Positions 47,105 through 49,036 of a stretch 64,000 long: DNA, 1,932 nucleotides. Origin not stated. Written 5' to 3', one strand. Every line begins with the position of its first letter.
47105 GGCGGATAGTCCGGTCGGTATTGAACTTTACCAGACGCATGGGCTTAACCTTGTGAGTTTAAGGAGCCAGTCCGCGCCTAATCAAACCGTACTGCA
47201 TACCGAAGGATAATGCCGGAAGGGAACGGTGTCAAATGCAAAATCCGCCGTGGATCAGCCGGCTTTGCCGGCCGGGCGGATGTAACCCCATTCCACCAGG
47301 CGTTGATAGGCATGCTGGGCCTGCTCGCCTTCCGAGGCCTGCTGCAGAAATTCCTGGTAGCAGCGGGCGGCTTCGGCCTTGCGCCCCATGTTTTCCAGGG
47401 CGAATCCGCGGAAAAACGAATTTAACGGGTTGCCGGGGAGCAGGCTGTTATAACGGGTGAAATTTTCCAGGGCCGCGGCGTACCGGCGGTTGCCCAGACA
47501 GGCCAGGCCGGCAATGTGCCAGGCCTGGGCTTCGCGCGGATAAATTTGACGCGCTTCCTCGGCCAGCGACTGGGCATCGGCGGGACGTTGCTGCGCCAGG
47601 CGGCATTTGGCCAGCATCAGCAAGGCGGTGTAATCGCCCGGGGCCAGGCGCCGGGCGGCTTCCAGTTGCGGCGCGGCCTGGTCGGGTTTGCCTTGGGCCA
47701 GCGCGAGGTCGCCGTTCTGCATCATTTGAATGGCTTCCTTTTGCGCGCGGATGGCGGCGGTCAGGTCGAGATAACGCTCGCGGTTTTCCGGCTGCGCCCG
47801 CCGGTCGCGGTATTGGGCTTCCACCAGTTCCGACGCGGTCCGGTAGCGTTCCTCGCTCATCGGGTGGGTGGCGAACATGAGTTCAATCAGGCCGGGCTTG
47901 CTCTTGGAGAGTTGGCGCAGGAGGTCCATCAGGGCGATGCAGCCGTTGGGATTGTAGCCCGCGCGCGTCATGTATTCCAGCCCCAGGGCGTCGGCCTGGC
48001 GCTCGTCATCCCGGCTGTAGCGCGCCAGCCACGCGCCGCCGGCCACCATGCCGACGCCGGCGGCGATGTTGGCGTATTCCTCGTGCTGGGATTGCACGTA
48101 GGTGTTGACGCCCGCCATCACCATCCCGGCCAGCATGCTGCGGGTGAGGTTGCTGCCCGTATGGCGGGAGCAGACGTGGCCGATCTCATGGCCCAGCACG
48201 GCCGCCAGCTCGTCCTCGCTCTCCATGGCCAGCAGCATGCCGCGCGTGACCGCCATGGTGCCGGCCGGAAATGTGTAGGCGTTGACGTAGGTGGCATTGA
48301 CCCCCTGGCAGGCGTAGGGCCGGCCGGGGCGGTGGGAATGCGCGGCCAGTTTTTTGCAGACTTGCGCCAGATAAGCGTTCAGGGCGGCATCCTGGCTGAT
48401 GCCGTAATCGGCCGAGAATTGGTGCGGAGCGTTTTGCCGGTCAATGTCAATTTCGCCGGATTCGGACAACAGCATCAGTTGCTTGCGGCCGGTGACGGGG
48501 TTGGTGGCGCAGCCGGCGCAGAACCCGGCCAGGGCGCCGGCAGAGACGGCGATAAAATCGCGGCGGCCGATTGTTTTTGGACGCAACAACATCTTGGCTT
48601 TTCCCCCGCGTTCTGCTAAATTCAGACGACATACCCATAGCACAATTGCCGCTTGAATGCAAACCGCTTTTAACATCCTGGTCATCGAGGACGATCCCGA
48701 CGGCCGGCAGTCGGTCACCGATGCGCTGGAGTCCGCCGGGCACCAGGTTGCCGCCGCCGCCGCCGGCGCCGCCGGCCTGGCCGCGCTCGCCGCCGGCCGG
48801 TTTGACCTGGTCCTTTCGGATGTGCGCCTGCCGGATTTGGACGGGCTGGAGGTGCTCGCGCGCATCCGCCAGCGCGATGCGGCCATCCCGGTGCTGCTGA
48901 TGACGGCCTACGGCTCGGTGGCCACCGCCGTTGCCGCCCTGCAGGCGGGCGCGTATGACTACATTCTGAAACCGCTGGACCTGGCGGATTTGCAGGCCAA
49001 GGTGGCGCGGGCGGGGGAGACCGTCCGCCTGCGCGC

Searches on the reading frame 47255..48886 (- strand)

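Call 34: search_protein_families(library=pfam, proteins=[window:47255-48886:-], max_evalue=0.001)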
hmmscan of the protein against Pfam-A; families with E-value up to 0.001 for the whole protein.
window:47255-48886:- (543 aa): 8 families
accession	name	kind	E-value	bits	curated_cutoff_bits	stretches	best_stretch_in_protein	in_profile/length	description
PF01435.24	Peptidase_M48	-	4.6e-35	121.6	20.3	1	169-353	3-184/186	Peptidase family M48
PF13432.12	TPR_16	-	4.7e-11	43.4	32.7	2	391-450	3-62/65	Tetratricopeptide repeat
PF14559.12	TPR_19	-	1.4e-09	38.5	25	1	395-456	1-62/68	Tetratricopeptide repeat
PF07719.23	TPR_2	-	2.2e-09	37.1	27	0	491-516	5-30/34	Tetratricopeptide repeat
PF13428.12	TPR_14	-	8.5e-08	32.6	23.5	1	393-427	9-43/44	Tetratricopeptide repeat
PF13371.12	TPR_9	-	8.4e-05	23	35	1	465-529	7-71/73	Tetratricopeptide repeat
PF13174.12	TPR_6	-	0.00058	20.8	26.3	0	421-450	2-31/33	Tetratricopeptide repeat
PF13424.12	TPR_12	-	0.00073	20.1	30.1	1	388-450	5-76/77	Tetratricopeptide repeat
